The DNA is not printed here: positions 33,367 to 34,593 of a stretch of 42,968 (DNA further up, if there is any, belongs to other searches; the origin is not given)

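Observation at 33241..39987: Type I R-M locus with recombinase and spare TRD cassettes arranged mostly in direct, not inverted, orientation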

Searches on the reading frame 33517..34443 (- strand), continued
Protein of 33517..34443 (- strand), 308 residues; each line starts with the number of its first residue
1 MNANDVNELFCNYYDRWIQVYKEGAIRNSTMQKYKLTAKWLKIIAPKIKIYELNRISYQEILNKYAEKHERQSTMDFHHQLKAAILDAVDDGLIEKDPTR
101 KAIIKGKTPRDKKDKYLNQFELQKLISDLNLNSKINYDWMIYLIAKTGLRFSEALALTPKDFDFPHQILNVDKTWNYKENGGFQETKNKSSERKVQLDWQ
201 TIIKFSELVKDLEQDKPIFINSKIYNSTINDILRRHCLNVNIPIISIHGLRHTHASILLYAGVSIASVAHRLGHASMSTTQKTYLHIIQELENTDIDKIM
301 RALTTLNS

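Call 39: search_dna_similar(query=window:33520-34443:-, collection=plasmids, mode=protein, max_rows=15)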
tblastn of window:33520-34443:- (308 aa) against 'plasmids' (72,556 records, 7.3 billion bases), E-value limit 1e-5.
Records with a match: 558; places in all: 665; records where one place covers at least 80% of the query: 297.
Best place of each record, by identity: 60-80% 4; <60% 554.
By first word of the organism name: Enterococcus 234; Bacillus 79; Ligilactobacillus 44; Staphylococcus 35; Clostridioides 12; Clostridium 12; Streptomyces 12; Lactiplantibacillus 11; Streptococcus 8; Lactobacillus 7; and 59 more.
By predicted mobility (MOB-suite, as given by PLSDB): non-mobilizable 331; conjugative 164; mobilizable 63.
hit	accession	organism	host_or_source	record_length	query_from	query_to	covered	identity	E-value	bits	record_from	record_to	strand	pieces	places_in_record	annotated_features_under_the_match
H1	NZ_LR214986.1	Mycoplasmopsis cynos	Dog,lung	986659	9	307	97%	62.7%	4e-107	349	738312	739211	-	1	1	site-specific integrase | restriction endonuclease subunit S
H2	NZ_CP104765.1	Enterococcus raffinosus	Homo sapiens,urine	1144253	9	306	97%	61.5%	5e-120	386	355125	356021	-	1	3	record has no annotation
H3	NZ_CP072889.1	Enterococcus raffinosus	stream/river surface water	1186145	9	306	97%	61.5%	5e-120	386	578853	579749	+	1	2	record has no annotation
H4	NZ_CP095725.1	Listeria innocua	Homo sapiens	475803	8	306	97%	61.0%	7e-121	388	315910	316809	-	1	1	site-specific integrase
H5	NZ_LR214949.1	Mesomycoplasma hyorhinis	Uninoculated HEP-2 tissue culture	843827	9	306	97%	59.9%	3e-105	343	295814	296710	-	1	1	site-specific integrase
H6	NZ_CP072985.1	Lactobacillus intestinalis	Rat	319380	8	306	97%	57.9%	7e-110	357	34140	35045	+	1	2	site-specific integrase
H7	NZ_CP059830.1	Lactobacillus ultunensis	Homo sapiens,isolation from mixed ...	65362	8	306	97%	57.6%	7e-107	348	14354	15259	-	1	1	site-specific integrase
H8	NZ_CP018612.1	Lactobacillus delbrueckii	Whole organism,environment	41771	9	306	97%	57.2%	1e-111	362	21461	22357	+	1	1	site-specific integrase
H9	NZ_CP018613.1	Lactobacillus delbrueckii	Whole organism,environment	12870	9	306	97%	57.2%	1e-111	361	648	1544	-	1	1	site-specific integrase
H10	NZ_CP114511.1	Ligilactobacillus salivarius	Meles meles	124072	8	307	97%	56.8%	2e-108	353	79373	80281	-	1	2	site-specific integrase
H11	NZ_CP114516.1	Ligilactobacillus salivarius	Meles meles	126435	8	307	97%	56.8%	2e-108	353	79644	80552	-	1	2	site-specific integrase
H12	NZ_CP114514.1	Ligilactobacillus salivarius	Meles meles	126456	8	307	97%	56.8%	2e-108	353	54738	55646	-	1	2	site-specific integrase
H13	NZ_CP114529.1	Ligilactobacillus salivarius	Meles meles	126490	8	307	97%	56.8%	2e-108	353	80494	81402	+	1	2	site-specific integrase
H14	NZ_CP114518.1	Ligilactobacillus salivarius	Meles meles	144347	8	307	97%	56.8%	2e-108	353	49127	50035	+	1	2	site-specific integrase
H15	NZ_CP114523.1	Ligilactobacillus salivarius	Meles meles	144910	8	307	97%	56.8%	2e-108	353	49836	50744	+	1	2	site-specific integrase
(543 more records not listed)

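Call 41: get_annotated_region(hit=H4, flank=7000)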
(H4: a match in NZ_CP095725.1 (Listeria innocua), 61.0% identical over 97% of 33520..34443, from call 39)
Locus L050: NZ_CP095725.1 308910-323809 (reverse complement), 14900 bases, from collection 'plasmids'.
description: Listeria innocua strain 2010L-2059 plasmid unnamed, complete sequence
organism: Listeria innocua (NCBI taxid 1642)
taxonomy: Bacteria; Bacillota; Bacilli; Bacillales; Listeriaceae; Listeria; Listeria innocua
host: -; source: Homo sapiens; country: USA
typing (MOB-suite, as given by PLSDB): non-mobilizable
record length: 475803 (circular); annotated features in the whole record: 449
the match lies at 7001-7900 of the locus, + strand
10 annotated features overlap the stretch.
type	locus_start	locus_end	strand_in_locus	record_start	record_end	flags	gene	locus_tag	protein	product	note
CDS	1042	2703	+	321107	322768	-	-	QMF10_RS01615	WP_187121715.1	SulP family inorganic anion transporter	-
CDS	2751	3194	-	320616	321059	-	-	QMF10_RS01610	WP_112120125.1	hypothetical protein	-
CDS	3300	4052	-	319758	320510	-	-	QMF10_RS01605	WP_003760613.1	MurR/RpiR family transcriptional regulator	GO:0006355 - regulation of DNA-templated transcription [Evidence IEA]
CDS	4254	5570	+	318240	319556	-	-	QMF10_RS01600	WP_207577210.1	6-phospho-beta-glucosidase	GO:0005975 - carbohydrate metabolic process [Evidence IEA]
CDS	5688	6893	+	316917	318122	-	-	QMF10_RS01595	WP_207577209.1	restriction endonuclease subunit S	GO:0006304 - DNA modification [Evidence IEA]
CDS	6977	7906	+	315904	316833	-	-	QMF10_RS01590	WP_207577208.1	site-specific integrase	GO:0015074 - DNA integration [Evidence IEA]; GO:0006310 - DNA recombination [Evidence IEA]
CDS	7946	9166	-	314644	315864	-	-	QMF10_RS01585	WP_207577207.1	restriction endonuclease subunit S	-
CDS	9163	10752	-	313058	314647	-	-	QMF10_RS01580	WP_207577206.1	type I restriction-modification system subunit M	GO:0006306 - DNA methylation [Evidence IEA]; GO:0009307 - DNA restriction-modification system [Evidence IEA]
CDS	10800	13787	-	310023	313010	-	-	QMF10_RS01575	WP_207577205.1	type I restriction endonuclease subunit R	-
CDS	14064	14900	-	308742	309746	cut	-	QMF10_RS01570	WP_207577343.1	ROK family transcriptional regulator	GO:0006355 - regulation of DNA-templated transcription [Evidence IEA]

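Call 42: get_annotated_region(hit=H10, flank=7000)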
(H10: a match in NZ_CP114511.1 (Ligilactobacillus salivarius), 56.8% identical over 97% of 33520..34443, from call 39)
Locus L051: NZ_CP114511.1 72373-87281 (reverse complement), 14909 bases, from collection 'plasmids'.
description: Ligilactobacillus salivarius strain S35 plasmid unnamed2, complete sequence
organism: Ligilactobacillus salivarius (NCBI taxid 1624)
taxonomy: Bacteria; Bacillota; Bacilli; Lactobacillales; Lactobacillaceae; Ligilactobacillus; Ligilactobacillus salivarius
host: -; source: Meles meles; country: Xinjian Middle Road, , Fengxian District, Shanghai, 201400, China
typing (MOB-suite, as given by PLSDB): non-mobilizable
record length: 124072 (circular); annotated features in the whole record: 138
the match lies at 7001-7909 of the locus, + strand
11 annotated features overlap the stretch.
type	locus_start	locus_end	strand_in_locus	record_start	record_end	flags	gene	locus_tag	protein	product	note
CDS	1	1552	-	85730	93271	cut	-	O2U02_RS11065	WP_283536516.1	LPXTG cell wall anchor domain-containing protein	-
CDS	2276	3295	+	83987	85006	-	-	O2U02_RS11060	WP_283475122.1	replication initiator protein A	-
CDS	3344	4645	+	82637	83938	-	-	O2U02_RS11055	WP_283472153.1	hypothetical protein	-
CDS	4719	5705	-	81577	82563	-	-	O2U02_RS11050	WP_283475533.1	hypothetical protein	-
CDS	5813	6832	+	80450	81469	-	-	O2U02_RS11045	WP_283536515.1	hypothetical protein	-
CDS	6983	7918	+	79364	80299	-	-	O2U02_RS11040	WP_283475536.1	site-specific integrase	GO:0015074 - DNA integration [Evidence IEA]; GO:0006310 - DNA recombination [Evidence IEA]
CDS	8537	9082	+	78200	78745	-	-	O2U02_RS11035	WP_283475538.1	helix-turn-helix domain-containing protein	-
CDS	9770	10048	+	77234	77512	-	-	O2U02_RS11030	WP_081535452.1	hypothetical protein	-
CDS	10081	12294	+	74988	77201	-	-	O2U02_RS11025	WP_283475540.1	hypothetical protein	-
CDS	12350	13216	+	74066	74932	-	-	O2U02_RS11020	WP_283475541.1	hypothetical protein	-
CDS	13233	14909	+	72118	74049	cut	-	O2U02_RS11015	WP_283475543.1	hypothetical protein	-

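Call 43: get_annotated_region(hit=H1, flank=7000)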
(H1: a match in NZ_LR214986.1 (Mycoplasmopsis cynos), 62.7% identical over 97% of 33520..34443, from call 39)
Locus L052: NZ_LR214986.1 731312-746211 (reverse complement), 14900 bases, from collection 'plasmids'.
description: Mycoplasmopsis cynos strain NCTC10142 plasmid 13
organism: Mycoplasmopsis cynos (NCBI taxid 171284)
taxonomy: Bacteria; Mycoplasmatota; ; Mycoplasmoidales; Metamycoplasmataceae; Mycoplasmopsis; Mycoplasmopsis cynos
host: -; source: Dog,lung; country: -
typing (MOB-suite, as given by PLSDB): non-mobilizable
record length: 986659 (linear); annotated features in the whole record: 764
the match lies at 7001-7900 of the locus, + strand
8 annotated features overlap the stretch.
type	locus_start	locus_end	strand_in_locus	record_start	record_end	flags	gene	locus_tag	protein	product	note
CDS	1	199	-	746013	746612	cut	-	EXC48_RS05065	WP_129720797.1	transposase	GO:0006313 - DNA transposition [Evidence IEA]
CDS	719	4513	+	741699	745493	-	-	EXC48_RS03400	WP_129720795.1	hypothetical protein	-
CDS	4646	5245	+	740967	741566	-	-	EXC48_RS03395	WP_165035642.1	restriction endonuclease subunit S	GO:0006304 - DNA modification [Evidence IEA]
CDS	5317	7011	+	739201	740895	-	-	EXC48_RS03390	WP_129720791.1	restriction endonuclease subunit S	GO:0006304 - DNA modification [Evidence IEA]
CDS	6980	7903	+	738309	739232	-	-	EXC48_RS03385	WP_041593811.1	site-specific integrase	GO:0015074 - DNA integration [Evidence IEA]; GO:0006310 - DNA recombination [Evidence IEA]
CDS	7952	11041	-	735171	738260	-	-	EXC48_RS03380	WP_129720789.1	HsdR family type I site-specific deoxyribonuclease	GO:0009307 - DNA restriction-modification system [Evidence IEA]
CDS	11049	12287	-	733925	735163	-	-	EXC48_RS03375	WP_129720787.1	restriction endonuclease subunit S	-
CDS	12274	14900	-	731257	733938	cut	-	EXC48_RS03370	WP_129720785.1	type I restriction-modification system subunit M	GO:0006306 - DNA methylation [Evidence IEA]; GO:0009307 - DNA restriction-modification system [Evidence IEA]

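Call 60: find_related_loci(query=A1, collection=metagenome_contigs, flank=10000)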
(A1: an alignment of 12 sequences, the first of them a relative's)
Query A1 (308 aa) in metagenome_contigs; peptide patterns used: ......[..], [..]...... (x = any residue, [..] = any of these).
600 stretches matched a pattern (row limit reached: there are more); 549 encode a relative of the query (tblastn E <= 1e-3); the best 80 are kept; 80 distinct loci.
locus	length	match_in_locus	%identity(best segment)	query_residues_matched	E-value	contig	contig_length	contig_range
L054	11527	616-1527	85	5-308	0e+0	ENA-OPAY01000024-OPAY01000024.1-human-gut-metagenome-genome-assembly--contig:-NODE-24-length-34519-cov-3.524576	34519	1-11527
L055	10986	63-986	82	1-308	6e-178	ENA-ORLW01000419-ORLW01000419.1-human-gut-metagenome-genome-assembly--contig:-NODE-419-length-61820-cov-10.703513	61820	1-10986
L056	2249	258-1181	81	1-308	0e+0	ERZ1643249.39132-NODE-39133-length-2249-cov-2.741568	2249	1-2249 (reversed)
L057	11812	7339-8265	77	1-308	2e-164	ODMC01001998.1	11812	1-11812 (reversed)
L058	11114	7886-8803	70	1-306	8e-153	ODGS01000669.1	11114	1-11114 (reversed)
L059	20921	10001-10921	71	2-307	4e-153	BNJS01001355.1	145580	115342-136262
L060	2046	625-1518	74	10-307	3e-163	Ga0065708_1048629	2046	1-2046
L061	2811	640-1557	70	4-307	2e-159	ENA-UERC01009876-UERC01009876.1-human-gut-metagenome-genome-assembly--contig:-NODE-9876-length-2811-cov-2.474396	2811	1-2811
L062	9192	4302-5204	71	7-307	2e-151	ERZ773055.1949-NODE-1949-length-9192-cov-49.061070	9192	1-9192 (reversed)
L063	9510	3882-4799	70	4-307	6e-151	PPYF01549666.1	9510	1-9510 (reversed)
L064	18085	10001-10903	71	7-307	6e-151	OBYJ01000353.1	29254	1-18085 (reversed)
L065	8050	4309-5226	70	4-307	8e-151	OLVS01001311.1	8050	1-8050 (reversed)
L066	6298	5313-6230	70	4-307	4e-151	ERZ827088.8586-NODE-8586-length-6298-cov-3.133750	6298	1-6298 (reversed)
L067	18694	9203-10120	70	4-307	2e-150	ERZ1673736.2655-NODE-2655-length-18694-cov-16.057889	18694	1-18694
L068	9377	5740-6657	70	4-307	9e-151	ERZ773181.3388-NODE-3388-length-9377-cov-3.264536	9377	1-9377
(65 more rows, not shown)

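Call 67: find_encoding_contigs(protein=P0028, flank=10000, max_places=10)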
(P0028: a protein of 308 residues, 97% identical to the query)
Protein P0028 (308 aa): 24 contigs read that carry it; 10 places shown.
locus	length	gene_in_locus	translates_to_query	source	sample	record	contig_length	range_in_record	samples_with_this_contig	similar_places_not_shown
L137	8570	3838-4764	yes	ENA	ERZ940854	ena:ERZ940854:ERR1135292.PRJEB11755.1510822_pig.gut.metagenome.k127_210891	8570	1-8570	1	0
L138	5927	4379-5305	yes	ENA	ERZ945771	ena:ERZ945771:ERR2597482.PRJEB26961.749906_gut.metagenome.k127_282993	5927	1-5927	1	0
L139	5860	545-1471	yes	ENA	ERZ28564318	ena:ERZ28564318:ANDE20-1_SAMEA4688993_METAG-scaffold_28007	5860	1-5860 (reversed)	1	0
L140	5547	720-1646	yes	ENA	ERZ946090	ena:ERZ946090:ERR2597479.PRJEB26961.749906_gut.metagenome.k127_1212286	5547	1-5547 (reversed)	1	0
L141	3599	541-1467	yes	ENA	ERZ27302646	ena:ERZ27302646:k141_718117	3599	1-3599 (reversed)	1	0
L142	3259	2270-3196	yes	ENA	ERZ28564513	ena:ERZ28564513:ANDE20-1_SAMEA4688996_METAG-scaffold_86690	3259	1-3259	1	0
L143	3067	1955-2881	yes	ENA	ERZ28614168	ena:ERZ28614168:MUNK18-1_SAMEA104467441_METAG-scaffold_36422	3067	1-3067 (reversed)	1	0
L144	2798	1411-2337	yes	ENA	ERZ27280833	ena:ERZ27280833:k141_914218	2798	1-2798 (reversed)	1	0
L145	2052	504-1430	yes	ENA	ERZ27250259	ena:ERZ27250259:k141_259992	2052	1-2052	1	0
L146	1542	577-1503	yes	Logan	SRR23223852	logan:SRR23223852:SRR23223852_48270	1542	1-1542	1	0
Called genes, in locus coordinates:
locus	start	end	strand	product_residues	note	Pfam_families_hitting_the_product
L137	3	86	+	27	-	?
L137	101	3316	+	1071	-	PF04313:HSDR_N, PF00270:DEAD (weak), PF04851:ResIII, PF18766:SWI2_SNF2, PF22679:T1R_D3-like, PF12008:EcoR124_C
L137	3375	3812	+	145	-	PF01420:Methylase_S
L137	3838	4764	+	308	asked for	PF00589:Phage_integrase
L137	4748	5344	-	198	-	PF01420:Methylase_S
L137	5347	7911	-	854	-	PF12161:HsdM_N, PF02384:N6_Mtase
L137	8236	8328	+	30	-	-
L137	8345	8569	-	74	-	?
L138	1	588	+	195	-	?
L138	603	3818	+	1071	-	PF04313:HSDR_N, PF00270:DEAD (weak), PF04851:ResIII, PF18766:SWI2_SNF2, PF22679:T1R_D3-like, PF12008:EcoR124_C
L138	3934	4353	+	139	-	-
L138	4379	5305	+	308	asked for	PF00589:Phage_integrase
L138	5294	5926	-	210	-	?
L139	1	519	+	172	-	?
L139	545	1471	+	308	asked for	PF00589:Phage_integrase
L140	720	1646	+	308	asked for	PF00589:Phage_integrase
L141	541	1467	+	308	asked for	PF00589:Phage_integrase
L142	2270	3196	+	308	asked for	PF00589:Phage_integrase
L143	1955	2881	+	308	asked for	PF00589:Phage_integrase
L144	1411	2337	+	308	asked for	PF00589:Phage_integrase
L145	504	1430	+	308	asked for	PF00589:Phage_integrase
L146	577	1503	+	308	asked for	PF00589:Phage_integrase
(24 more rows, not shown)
